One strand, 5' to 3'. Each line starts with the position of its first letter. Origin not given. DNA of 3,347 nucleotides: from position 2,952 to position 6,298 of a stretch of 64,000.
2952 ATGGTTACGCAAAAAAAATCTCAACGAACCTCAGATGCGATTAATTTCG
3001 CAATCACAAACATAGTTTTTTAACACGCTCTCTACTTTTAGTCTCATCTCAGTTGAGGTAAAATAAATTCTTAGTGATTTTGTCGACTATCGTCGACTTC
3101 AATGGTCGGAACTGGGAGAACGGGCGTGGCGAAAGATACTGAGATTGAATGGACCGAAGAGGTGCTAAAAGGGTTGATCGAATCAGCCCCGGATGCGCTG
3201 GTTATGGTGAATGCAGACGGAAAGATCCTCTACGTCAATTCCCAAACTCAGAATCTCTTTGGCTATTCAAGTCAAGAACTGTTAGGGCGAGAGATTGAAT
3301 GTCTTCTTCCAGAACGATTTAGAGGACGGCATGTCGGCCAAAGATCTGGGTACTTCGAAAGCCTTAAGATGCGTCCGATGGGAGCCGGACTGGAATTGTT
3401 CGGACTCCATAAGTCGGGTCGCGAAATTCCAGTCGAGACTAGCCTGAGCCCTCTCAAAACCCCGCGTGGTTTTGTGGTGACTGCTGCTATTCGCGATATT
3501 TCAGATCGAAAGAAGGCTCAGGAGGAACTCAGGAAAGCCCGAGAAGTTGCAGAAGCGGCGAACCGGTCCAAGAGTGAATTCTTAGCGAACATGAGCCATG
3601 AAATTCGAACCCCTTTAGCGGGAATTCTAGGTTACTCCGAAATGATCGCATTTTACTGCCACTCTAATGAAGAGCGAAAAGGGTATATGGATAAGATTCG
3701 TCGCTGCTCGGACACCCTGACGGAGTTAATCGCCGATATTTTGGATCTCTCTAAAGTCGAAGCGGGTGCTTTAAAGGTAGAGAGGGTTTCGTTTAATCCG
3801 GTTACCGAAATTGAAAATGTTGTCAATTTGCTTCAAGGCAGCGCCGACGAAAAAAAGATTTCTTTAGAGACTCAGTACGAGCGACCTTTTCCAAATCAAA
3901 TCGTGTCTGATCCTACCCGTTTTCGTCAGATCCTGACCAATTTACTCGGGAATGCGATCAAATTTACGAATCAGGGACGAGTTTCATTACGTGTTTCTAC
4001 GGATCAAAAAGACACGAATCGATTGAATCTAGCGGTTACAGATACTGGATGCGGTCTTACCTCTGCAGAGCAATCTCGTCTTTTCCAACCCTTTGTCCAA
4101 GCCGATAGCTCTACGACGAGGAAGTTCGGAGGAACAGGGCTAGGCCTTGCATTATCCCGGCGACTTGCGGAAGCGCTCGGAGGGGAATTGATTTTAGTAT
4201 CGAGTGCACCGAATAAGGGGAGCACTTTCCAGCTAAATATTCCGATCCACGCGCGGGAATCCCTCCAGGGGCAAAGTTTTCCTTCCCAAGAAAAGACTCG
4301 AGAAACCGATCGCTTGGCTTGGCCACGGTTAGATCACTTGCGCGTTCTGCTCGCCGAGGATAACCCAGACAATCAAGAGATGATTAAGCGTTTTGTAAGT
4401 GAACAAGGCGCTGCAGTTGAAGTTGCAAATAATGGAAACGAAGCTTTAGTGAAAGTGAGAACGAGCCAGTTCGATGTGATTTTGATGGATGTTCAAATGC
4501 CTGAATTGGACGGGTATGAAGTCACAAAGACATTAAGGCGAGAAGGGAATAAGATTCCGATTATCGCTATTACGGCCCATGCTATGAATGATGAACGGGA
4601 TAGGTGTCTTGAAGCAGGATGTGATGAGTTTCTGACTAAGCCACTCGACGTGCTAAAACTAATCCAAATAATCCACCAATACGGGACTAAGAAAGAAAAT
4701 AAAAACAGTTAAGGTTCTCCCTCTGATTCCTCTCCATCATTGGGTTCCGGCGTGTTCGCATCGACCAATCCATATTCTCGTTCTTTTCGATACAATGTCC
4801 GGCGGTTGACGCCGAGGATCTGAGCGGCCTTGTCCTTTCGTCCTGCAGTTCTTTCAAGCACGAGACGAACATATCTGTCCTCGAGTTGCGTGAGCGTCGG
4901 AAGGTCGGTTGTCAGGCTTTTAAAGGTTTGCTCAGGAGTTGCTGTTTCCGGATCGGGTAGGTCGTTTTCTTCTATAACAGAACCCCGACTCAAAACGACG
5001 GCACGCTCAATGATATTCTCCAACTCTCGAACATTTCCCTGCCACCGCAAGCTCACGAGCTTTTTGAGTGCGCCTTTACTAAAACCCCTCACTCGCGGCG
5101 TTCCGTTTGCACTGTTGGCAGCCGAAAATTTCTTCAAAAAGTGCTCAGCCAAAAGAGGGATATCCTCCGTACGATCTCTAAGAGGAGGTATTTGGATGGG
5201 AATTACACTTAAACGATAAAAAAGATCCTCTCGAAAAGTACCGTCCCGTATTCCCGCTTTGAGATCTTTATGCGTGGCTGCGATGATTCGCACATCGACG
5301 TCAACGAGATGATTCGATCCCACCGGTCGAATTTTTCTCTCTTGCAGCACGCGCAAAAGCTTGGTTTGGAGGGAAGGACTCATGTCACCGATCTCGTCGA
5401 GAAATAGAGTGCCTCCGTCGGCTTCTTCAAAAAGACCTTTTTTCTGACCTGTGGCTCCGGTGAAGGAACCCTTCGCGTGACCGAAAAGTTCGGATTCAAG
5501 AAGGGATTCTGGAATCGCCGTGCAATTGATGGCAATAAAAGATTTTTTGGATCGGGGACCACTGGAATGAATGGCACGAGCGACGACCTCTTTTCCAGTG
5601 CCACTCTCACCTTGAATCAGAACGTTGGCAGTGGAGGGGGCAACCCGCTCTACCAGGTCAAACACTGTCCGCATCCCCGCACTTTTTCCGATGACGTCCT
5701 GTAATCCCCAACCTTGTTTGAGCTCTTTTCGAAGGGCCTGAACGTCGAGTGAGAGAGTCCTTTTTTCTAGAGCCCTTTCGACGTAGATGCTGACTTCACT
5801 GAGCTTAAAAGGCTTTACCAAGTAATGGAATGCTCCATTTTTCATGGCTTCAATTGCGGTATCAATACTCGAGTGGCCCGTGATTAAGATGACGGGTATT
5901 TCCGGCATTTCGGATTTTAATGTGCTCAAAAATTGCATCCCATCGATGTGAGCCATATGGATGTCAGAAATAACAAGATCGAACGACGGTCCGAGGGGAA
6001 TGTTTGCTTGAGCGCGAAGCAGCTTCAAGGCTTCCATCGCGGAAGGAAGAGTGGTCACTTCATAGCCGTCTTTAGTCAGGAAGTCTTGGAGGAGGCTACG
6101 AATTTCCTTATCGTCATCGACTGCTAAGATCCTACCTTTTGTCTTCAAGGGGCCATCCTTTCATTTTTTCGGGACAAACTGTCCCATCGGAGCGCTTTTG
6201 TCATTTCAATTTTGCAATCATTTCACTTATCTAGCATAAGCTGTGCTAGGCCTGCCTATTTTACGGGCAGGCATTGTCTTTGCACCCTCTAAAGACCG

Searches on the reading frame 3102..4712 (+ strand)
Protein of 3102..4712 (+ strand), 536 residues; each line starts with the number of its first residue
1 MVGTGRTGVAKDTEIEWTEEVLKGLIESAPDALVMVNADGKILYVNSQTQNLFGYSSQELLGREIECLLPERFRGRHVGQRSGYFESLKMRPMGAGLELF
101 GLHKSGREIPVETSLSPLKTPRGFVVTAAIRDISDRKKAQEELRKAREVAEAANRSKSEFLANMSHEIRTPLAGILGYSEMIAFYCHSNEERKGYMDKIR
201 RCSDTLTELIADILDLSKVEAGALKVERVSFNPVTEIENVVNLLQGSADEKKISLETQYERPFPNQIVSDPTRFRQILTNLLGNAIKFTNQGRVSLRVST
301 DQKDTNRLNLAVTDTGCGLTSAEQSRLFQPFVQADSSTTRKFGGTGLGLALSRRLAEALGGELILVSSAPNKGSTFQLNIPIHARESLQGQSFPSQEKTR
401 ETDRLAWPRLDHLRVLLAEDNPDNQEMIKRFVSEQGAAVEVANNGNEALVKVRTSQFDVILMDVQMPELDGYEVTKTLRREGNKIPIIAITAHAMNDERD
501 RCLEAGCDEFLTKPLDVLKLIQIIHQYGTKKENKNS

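Call 27: search_protein_families(library=pfam, proteins=[window:3102-4712:+], max_evalue=0.001)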
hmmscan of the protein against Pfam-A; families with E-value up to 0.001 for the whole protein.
window:3102-4712:+ (536 aa): 8 families
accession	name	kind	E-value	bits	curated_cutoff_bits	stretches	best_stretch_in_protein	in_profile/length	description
PF00072.30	Response_reg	-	2.1e-30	105.6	30.2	1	415-524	1-110/111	Response regulator receiver domain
PF02518.31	HATPase_c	-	2.6e-27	95.9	26.4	1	270-382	2-109/111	Histidine kinase-, DNA gyrase B-, and HSP90-like ATPase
PF00512.31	HisKA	-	8.2e-21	74.3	26.9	1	156-222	1-66/66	His Kinase A (phospho-acceptor) domain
PF13426.13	PAS_9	-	2.1e-14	54.1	27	1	30-135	1-103/103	PAS domain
PF00989.32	PAS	-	2.4e-11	44.1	22.6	1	23-123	4-101/113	PAS fold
PF08448.16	PAS_4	-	6.2e-11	42.9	23.1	1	27-137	2-109/110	PAS fold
PF13188.13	PAS_8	-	1.8e-08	34.5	21.8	1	22-73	3-55/65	PAS domain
PF24820.1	Diguanyl_cycl_sensor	-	1.2e-05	25.6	28.1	1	25-122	1-100/109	Diguanylate cyclase-like sensor domain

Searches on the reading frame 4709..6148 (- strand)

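Call 27: search_protein_families(library=pfam, proteins=[window:4709-6148:-], max_evalue=0.001)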
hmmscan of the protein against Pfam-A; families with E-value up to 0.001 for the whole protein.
window:4709-6148:- (479 aa): 9 families
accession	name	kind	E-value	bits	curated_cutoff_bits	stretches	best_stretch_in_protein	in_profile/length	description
PF00158.32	Sigma54_activat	-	2.8e-73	245.6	20.2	1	152-319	1-168/168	Sigma-54 interaction domain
PF00072.30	Response_reg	-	1.9e-27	96.1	30.2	1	7-119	1-106/111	Response regulator receiver domain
PF25601.1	AAA_lid_14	-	9.7e-25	86.7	27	1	324-401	1-74/87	AAA+ ATPase lid domain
PF14532.12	Sigma54_activ_2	-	4.7e-24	85.6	25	1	153-323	1-138/138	Sigma-54 interaction domain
PF02954.25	HTH_8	-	1.8e-10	40.8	22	1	419-459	2-42/42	Bacterial regulatory protein, Fis family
PF07728.20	AAA_5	-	8.6e-08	32.7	22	1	175-294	1-123/139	AAA domain (dynein-related subfamily)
PF13191.12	AAA_16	-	2.5e-05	25.3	32.6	1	153-228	3-85/167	AAA ATPase domain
PF07724.20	AAA_2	-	3.9e-05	24.2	27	1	173-275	3-106/166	AAA domain (Cdc48 subfamily)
PF00004.35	AAA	-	0.00029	21.7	21.2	1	176-294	1-110/131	ATPase family associated with various cellular activities (AAA)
